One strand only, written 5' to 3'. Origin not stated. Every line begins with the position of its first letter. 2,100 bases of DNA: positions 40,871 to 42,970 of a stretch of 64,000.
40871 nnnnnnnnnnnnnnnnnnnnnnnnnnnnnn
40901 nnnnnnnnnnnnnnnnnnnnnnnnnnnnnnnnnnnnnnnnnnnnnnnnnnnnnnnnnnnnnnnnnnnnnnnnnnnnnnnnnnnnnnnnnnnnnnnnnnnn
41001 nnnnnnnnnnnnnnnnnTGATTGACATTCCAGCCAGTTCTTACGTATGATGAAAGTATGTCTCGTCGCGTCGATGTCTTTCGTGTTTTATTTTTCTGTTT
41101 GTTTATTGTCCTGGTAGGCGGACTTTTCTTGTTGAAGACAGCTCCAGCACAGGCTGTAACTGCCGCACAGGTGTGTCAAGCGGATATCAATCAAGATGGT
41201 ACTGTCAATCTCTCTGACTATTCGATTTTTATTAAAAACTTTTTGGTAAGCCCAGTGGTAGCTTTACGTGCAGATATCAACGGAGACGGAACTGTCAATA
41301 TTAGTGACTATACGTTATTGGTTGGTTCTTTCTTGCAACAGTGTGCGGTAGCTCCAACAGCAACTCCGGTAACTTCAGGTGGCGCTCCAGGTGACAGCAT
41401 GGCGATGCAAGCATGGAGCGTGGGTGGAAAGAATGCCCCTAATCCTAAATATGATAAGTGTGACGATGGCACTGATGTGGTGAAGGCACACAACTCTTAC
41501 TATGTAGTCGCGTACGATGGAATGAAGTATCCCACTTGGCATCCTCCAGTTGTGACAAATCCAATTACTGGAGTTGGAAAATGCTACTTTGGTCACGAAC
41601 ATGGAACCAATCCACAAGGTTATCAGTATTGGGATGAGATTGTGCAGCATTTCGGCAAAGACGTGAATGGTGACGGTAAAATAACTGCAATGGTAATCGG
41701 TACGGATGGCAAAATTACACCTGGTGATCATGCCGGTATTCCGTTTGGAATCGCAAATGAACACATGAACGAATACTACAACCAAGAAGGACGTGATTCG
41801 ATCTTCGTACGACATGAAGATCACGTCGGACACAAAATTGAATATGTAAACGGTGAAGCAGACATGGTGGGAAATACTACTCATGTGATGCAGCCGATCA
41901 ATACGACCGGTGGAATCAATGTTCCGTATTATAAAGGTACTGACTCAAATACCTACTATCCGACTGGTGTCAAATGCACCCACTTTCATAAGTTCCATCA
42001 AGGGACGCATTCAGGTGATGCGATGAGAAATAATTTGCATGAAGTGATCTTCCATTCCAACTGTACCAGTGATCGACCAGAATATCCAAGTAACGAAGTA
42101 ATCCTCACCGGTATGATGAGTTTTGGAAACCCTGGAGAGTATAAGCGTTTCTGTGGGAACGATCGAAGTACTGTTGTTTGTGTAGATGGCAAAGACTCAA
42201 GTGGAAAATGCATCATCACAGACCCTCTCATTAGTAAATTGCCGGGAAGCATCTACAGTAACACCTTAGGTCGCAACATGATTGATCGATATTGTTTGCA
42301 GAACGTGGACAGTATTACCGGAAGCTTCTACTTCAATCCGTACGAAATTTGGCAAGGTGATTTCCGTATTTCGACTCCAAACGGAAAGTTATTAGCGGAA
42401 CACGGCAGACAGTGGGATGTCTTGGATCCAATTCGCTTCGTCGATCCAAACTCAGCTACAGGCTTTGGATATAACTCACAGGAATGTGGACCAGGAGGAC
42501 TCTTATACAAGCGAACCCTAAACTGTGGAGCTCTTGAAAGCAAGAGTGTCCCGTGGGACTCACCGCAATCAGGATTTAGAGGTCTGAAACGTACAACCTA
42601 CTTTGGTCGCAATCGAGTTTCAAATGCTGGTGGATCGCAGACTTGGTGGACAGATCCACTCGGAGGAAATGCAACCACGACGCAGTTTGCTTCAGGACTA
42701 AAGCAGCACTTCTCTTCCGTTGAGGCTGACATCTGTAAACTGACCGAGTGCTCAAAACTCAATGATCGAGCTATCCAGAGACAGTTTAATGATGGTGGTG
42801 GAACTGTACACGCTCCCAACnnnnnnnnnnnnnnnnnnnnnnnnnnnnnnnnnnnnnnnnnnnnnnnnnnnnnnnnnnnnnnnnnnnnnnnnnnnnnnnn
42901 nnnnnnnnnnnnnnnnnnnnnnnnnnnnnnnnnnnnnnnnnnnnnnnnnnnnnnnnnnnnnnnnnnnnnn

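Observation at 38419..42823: Two paralogous secreted proteins with a shared His-rich motif domain (one with dockerin-like repeats) flanking a GNAT acetyltransferase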

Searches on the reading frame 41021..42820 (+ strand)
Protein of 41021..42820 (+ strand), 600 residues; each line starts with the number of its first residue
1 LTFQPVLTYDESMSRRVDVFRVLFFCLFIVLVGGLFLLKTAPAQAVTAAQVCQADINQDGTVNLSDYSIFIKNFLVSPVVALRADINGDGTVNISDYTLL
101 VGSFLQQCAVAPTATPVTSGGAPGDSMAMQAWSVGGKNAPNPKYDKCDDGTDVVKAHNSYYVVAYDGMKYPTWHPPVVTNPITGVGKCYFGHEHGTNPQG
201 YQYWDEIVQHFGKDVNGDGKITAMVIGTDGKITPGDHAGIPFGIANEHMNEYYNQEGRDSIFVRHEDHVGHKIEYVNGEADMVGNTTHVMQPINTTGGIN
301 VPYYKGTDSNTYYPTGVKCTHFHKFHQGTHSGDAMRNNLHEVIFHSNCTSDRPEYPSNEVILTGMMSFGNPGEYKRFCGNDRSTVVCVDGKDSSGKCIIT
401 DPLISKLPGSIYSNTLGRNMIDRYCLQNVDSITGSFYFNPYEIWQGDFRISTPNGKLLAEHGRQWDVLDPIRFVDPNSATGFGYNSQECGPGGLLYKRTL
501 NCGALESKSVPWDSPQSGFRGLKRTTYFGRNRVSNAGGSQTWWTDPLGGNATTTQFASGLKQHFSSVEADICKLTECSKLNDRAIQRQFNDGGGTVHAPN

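Call 4: search_protein_families(library=pfam, proteins=[window:41021-42820:+], max_evalue=1)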
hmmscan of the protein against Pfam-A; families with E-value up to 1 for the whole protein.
window:41021-42820:+ (600 aa): 4 families
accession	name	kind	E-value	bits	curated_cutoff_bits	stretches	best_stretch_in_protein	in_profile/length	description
PF00404.24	Dockerin_1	-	6.3e-11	42.7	22.9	1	54-100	2-52/57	Dockerin type I domain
PF00036.39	EF-hand_1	-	0.00019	21.2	25.4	0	84-99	9-24/29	EF hand domain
PF13202.12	EF-hand_5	-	0.00061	19.6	25.9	0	214-223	9-18/25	EF hand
PF01839.29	FG-GAP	-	0.087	13.2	22.1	0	212-220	8-15/37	FG-GAP repeat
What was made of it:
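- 41180..41320 (+): ORF B residues 54-100 (600-aa numbering): type I dockerin with two Ca-binding loops, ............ and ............. Pfam Dockerin_1, E 6.3e-11 (call 4).
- On Type I dockerin (Pfam PF00404), ORF B N-terminus: Dockerin_1 scores 42.7 bits against a cut-off of 22.9, E 6.3e-11 (call 4).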

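Call 5: search_protein_families(library=ncbifam, proteins=[window:41021-42820:+], max_evalue=1)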
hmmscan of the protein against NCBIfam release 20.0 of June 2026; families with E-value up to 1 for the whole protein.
window:41021-42820:+ (600 aa): 2 families
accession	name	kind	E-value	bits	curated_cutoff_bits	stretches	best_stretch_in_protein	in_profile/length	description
NF041540.1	dockerin_GC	domain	5.1e-07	30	29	1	52-108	1-67/67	GC-type dockerin domain-anchored protein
NF053806.1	lanmdlnLanM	equivalog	0.19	11.8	135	1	44-96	72-118/132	lanmodulin LanM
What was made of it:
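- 41180..41320 (+): NCBIfam dockerin_GC, 30 bits against a cut-off of 29 (call 5).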

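Call 7: search_solved_structures(query=window:41381-42820:+, max_evalue=10)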
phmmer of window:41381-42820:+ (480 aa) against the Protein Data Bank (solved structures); distinct sequences matched with E-value up to 10: 0.

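Call 8: find_homologous_proteins(query=window:41021-42820:+)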
Query window:41021-42820:+ (600 aa): 1325 proteins with E <= 0.001 among 8000 candidates; the best 120 are listed.
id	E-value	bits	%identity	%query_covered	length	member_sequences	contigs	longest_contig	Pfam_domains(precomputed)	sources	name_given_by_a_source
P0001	0.0e+0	1408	100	98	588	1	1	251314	PF00404.25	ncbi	ncbi:MAG: dockerin type I repeat-containing protein [Candidatus Woesebacteria bacterium]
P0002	0.0e+0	1064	76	96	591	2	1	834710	PF00404.25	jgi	jgi:hypothetical protein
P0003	3.4e-287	972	71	97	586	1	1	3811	PF00404.25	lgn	-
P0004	7.6e-277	938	68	97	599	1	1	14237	PF00404.25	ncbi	-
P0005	3.2e-273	926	76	81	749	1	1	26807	-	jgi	jgi:hypothetical protein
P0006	5.9e-271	918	76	80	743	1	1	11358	-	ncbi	-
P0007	7.2e-270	915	77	80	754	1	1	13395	-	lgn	-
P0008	2.3e-269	913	66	98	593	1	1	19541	-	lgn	-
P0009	2.7e-269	913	67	96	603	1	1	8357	PF00404.25,PF13202.13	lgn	-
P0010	1.4e-268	911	75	82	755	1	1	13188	-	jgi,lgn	-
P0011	4.5e-262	889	75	82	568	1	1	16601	-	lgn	-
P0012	1.5e-258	877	63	96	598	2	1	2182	PF00404.25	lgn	-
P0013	2.5e-257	873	76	79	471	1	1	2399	-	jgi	jgi:hypothetical protein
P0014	6.1e-257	872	65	96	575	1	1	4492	PF00404.25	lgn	-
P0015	1.6e-256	871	73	82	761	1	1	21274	-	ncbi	-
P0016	9.2e-256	868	65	98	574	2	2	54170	PF00404.25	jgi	jgi:hypothetical protein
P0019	4.7e-247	839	62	97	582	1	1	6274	PF00404.25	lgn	-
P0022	3.3e-237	807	61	98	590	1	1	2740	PF00404.25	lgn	-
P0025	4.2e-236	803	59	98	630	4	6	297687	PF00404.25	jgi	-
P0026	3.2e-234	797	69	80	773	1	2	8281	-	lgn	-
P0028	4.3e-231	787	61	93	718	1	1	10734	PF00404.25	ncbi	-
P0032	3.2e-228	777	67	82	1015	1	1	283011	PF00041.28,PF16656.12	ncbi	-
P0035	4.0e-227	774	60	96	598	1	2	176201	PF00404.25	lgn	-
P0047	2.4e-220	751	53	97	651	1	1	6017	PF00404.25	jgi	jgi:hypothetical protein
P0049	7.8e-220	750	57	97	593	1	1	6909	PF00404.25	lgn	-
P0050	2.8e-219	748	58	95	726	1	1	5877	PF00404.25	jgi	jgi:hypothetical protein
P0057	7.5e-213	727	62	85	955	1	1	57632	-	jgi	jgi:hypothetical protein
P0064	9.9e-206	703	56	93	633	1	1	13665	PF00404.25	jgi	jgi:hypothetical protein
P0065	2.0e-204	699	57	95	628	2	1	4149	PF00404.25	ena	-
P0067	1.3e-203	696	59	88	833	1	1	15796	PF00404.25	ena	-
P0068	4.4e-203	694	53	99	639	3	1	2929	PF00404.25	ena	-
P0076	2.1e-155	537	62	61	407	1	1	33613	PF00404.25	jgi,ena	-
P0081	2.8e-124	434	41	96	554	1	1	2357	PF00404.25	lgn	-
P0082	3.7e-120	420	39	96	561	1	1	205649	PF00404.25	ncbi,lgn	-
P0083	2.1e-119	418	45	82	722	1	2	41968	-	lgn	-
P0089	1.4e-98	349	38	93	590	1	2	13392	PF00404.25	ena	-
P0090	1.0e-96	343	36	95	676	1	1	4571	PF00404.25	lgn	-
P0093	2.3e-91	325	38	82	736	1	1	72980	-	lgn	-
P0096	1.0e-88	316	40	76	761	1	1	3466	-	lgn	-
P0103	2.0e-81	292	34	97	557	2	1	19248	PF00404.25,PF13202.13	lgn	-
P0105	7.8e-80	287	37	80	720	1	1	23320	-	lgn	-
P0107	3.6e-75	272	35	82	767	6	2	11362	-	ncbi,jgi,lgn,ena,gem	-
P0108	7.2e-74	267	34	82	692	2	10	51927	-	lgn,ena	-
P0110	6.9e-71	258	35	95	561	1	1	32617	PF00404.25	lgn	-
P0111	1.1e-68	250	34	82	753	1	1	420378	-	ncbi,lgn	-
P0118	2.3e-60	223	35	76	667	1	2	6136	PF24517.3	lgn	-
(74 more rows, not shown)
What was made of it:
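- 41057..42823 (+): ORF B, 588 aa from ATG 41057 (600 aa from TTG 41021). Exported modular protein: signal peptide, type I dockerin, short linker, conserved C-terminal domain (B-type). Identical NCBI protein P0001, 588 aa (call 8).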

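Call 12: search_solved_structures(query=A1, max_evalue=10, show_alignments=2)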
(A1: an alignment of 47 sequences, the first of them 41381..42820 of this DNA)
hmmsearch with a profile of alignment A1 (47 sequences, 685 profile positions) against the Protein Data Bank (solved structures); distinct sequences matched with E-value up to 10: 0.

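Call 19: find_encoding_contigs(protein=P0002, flank=8000, max_places=3)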
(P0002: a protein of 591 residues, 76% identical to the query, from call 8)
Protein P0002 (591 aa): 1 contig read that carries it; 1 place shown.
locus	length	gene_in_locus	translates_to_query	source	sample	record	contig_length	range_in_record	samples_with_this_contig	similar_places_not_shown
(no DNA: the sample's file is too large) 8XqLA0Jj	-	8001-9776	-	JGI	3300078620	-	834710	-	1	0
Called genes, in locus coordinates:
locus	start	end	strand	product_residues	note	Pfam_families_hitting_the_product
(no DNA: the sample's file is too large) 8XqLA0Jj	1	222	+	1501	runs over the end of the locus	-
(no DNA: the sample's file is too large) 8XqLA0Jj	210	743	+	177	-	-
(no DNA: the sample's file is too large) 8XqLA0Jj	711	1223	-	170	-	-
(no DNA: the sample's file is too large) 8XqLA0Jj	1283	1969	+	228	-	-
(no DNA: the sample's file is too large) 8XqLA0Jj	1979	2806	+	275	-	PF00459:Inositol_P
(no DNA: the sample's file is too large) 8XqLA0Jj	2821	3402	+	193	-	-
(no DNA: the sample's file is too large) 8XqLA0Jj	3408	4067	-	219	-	PF13529:Peptidase_C39_2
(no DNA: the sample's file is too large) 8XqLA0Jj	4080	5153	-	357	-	PF07478:Dala_Dala_lig_C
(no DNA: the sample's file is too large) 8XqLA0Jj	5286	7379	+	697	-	-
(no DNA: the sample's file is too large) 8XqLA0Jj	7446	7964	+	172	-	PF13302:Acetyltransf_3 (weak), PF13420:Acetyltransf_4, PF17013:Acetyltransf_15 (weak), PF00583:Acetyltransf_1, PF13673:Acetyltransf_10, PF13508:Acetyltransf_7, PF08445:FR47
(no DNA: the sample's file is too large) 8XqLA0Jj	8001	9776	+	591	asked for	PF00404:Dockerin_1 (faint)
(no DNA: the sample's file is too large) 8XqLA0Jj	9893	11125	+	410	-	PF13393:tRNA-synt_His, PF00587:tRNA-synt_2b, PF03129:HGTP_anticodon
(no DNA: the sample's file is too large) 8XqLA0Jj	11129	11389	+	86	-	-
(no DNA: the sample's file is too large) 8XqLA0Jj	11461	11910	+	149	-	PF01022:HTH_5, PF12802:MarR_2 (weak), PF12840:HTH_20 (weak)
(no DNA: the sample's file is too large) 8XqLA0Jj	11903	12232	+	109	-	PF03713:DUF305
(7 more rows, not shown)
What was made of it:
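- The arrangement is retained in the closest relative (call 19).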

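Call 20: find_encoding_contigs(protein=P0082, flank=8000, max_places=3)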
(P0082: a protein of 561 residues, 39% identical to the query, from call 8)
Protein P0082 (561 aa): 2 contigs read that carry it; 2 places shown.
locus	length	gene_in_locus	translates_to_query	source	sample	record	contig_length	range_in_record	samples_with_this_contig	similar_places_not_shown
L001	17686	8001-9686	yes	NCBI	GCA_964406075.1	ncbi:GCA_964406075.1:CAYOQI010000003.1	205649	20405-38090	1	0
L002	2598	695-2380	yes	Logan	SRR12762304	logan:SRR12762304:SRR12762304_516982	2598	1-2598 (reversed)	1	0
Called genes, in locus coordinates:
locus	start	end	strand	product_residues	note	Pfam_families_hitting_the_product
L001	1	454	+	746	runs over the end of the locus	PF16927:HisKA_7TM, PF00512:HisKA, PF02518:HATPase_c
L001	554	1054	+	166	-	-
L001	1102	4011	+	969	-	-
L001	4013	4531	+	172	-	-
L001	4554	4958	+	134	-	-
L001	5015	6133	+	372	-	-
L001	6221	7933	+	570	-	PF00404:Dockerin_1 (faint)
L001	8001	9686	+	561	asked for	PF00404:Dockerin_1 (faint)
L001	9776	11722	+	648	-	PF07452:CHRD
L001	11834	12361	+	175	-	PF07963:N_methyl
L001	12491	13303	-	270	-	-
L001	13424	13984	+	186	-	-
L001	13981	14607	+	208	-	PF07987:DUF1775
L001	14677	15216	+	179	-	PF10648:Gmad2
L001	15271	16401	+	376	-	PF02129:Peptidase_S15, PF01738:DLH (faint), PF00561:Abhydrolase_1, PF12146:Hydrolase_4, PF12697:Abhydrolase_6 (weak), PF00326:Peptidase_S9, PF08840:BAAT_C (weak)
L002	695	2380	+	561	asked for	PF00404:Dockerin_1 (faint)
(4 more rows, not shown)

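Call 21: predict_structure(alignment_id=A1)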
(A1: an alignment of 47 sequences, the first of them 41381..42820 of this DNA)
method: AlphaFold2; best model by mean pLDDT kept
length: 480 residues; sequences in the alignment: 47
mean_pLDDT: 89.5   pTM: 0.91
mean pLDDT of the five models: 89.5, 89.0, 87.3, 87.2, 87.0
residues with pLDDT >= 90: 315; 70-90: 129; 50-70: 35; < 50: 1
segments of 3 or more residues with pLDDT < 50: none
pLDDT, mean of each block of 10 residues (from residue 1): 82 85 96 97 97 97 97 95 98 95 94 92 93 69 67 85 64 78 83 92 82 83 97 98 93 89 90 92 83 77 93 87 93 98 90 91 92 90 73 92 91 98 97 97 98 94 90 92
secondary structure, 60 per line:
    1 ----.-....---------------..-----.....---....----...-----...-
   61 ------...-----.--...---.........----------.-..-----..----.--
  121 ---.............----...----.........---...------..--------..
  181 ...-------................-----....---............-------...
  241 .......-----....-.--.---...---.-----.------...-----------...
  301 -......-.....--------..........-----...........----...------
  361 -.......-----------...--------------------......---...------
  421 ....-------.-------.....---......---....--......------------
elements in order: H7-10 H33-37 E41-44 E49-51 E57-59 E67-69 H84-91 H124-136 E151-156 E179-183 E191-206 H212-215 E219-230 E238-247 E253-256 E265-267 E298-300 H303-307 H309-313 E322-331 E337-347 E352-354 E362-364 H365-368 E403-408 E412-414 E421-424 E440-444 E448-450 E463-468
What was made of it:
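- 41057..42823 (+): AlphaFold2 model of residues 121-600: pLDDT 89.5, pTM 0.91 (call 21).
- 41390..42820 (+): ORF B residues 124-600: conserved C-terminal domain, B-type (carries CPR-specific insertions), ending ...TVHAPN. Model (call 21).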

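Call 23: fold_search(model_id=the predicted structure, library=pdb)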
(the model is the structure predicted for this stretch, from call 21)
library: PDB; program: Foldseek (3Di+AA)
matches with E <= 10: 233; with E <= 0.001: 0
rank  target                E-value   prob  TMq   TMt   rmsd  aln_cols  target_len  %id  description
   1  3cnc_A                3.5e-01  0.03  0.08  0.15  19.1       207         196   10  Crystal Structure of Ad16 fiber knob (released 2008-06-17)
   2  1nsu_A                3.5e-01  0.02  0.10  0.11  18.4       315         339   10  Crystal structure of galactose mutarotase from Lactococcus lactis mutant H96N complexed with galactose (released 2003-02-11)
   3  9m98_C                4.2e-01  0.02  0.08  0.04  20.6       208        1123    9  Structural Basis of Pausing During Transcription Initiation in Mycobacterium tuberculosis (released 2026-01-14)
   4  1l7k_A                4.7e-01  0.02  0.10  0.13  16.5       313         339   12  x-ray structure of galactose mutarotase from Lactococcus lactis complexed with galactose (released 2002-04-24)
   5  2xg6_A                5.6e-01  0.02  0.12  0.15  21.3       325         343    9  Molecular insights into clinically isolated OmpC mutants and their role in multi-drug resistance (released 2010-07-14)
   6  1m7s_B                6.0e-01  0.02  0.11  0.11  21.2       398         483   11  Crystal Structure Analysis of Catalase CatF of Pseudomonas syringae (released 2002-08-28)
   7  4kcb_B                6.3e-01  0.02  0.09  0.11  16.1       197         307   10  Crystal Structure of Exo-1,5-alpha-L-arabinanase from Bovine Ruminal Metagenomic Library (released 2014-02-05)
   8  9cny_A                6.3e-01  0.01  0.09  0.07  18.4       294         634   11  CryoEM structure of the APO-BAM complex in SMA nanodisc (released 2024-12-25)
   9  5xvz_A                7.1e-01  0.02  0.12  0.09  17.3       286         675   11  CATPO mutant - H246W (released 2018-07-04)
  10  6q4w_A                7.1e-01  0.01  0.07  0.10  19.8       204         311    6  Structure of MPT-1, a GDP-Man-dependent mannosyltransferase from Leishmania mexicana (released 2019-09-18)
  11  1ns8_A                7.5e-01  0.01  0.08  0.09  19.2       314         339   11  Crystal structure of galactose mutarotase from Lactococcus lactis mutant D243N complexed with galactose (released 2003-02-11)
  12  4b2y_A                7.9e-01  0.02  0.12  0.09  17.1       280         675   11  Probing the active center of catalase-phenol oxidase from Scytalidium thermophilum (released 2013-04-10)
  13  4b5k_A                9.4e-01  0.01  0.10  0.08  17.3       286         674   12  Probing the active center of catalase-phenol oxidase from Scytalidium thermophilum (released 2013-04-10)
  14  7aod_B                9.4e-01  0.01  0.05  0.03  20.1       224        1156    9  Schizosaccharomyces pombe RNA polymerase I (dimer) (released 2021-02-24)
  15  2mp4_MODEL_1_A        1.1e+00  0.04  0.07  0.14  13.7        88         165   14  Solution Structure of ADF like UNC-60A Protein of Caenorhabditis elegans (released 2014-06-11)
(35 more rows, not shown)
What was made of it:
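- On Any family with a solved structure, for the shared C-terminal domain: For Foldseek against the PDB, the best hit to the ORF B domain had E 0.35 and TM 0.1 (call 23).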

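Call 31: fold_search(model_id=the predicted structure, library=viral)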
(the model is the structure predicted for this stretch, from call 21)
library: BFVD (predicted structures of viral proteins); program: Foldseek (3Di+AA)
matches with E <= 10: 190; with E <= 0.001: 0
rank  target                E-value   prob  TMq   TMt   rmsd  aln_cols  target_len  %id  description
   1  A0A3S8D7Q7            5.2e-01  0.02  0.06  0.08  19.0       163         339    8  CETP binding protein [Phascolarctid gammaherpesvirus 1]
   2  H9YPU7                7.8e-01  0.01  0.08  0.08  21.7       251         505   10  (no name in the UniProt tables at hand)
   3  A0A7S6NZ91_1          9.3e-01  0.01  0.08  0.05  24.8       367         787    9  Peptidase S74 domain-containing protein [Bathycoccus sp. RCC716 virus 2]
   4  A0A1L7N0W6            1.1e+00  0.01  0.09  0.08  33.8       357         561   12  Uncharacterized protein [Ralstonia phage RP12]
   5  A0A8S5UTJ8            1.5e+00  0.01  0.07  0.06  25.4       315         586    8  Uncharacterized protein [Myoviridae sp. ctYA416]
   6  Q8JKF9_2              1.6e+00  0.01  0.08  0.06  22.4       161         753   14  Orf154 [Heliothis zea nudivirus 1]
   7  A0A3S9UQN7            1.7e+00  0.04  0.07  0.07   4.8        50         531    8  Uncharacterized protein [Mycobacterium phage DrLupo]
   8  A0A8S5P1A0            1.7e+00  0.02  0.10  0.16  12.3       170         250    9  Uncharacterized protein [Myoviridae sp. ctLnO19]
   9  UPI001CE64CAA         1.7e+00  0.01  0.08  0.06  17.1       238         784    8  (no name look-up for this kind of identifier)
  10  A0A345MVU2            1.8e+00  0.01  0.08  0.12  17.0       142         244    9  (no name in the UniProt tables at hand)
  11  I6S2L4                1.8e+00  0.01  0.07  0.09  24.2       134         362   12  (no name in the UniProt tables at hand)
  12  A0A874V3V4            1.8e+00  0.01  0.06  0.05  26.5       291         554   11  (no name in the UniProt tables at hand)
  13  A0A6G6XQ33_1          1.8e+00  0.01  0.07  0.03  21.5       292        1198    8  (no name in the UniProt tables at hand)
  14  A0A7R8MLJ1            1.8e+00  0.00  0.06  0.06  33.1       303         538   10  Peptidase S74 domain-containing protein [Klebsiella phage vB_KppS-Samwise]
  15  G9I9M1                2.1e+00  0.01  0.06  0.09  15.9       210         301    5  (no name in the UniProt tables at hand)
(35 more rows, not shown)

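Call 32: search_protein_representatives(alignment_id=A1)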
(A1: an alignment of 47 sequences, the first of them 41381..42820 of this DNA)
Query: 47 sequences, 685 profile positions. Proteins with E-value up to 0.001 (for the whole library): 2568; up to 1e-10: 1113; up to 1e-30: 322. The best 150 are listed.
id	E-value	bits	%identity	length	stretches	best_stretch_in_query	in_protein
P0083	1.3e-264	896.5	-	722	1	8-685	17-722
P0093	6.6e-260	880.9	-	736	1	17-685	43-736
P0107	3.1e-246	835.8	-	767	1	8-685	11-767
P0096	3.9e-245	832.1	-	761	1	28-685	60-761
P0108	6.9e-234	794.9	-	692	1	17-685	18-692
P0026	3.2e-229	779.5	-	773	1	28-685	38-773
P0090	2.1e-226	770.2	-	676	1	214-685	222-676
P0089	4.5e-223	759.2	-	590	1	201-685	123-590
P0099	6.3e-222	755.4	-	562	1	176-685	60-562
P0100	1.1e-214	731.5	-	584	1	179-685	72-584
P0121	9.0e-213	725.2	-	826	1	24-685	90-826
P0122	3.6e-212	723.2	-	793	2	182-685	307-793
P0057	3.3e-206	703.5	-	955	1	69-685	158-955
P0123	3.6e-201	686.8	-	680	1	8-685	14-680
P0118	9.4e-201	685.4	-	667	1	17-685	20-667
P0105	1.3e-198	678.4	-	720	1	6-685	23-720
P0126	2.9e-196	670.6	-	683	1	17-685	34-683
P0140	6.9e-152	523.9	-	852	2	207-685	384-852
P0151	3.8e-130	452.1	-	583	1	202-685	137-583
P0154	4.9e-119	415.4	-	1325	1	205-639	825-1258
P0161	4.7e-106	372.5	-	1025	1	212-685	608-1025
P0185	5.3e-84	299.6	-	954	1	215-685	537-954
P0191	3.2e-80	287.1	-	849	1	231-685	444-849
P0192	3.6e-80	286.9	-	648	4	156-306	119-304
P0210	6.0e-73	263.1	-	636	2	336-685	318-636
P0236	3.9e-62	227.3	-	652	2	331-685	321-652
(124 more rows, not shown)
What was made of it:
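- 2568 representative clusters at E<=1e-3, and 322 at E<=1e-30 (call 32).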
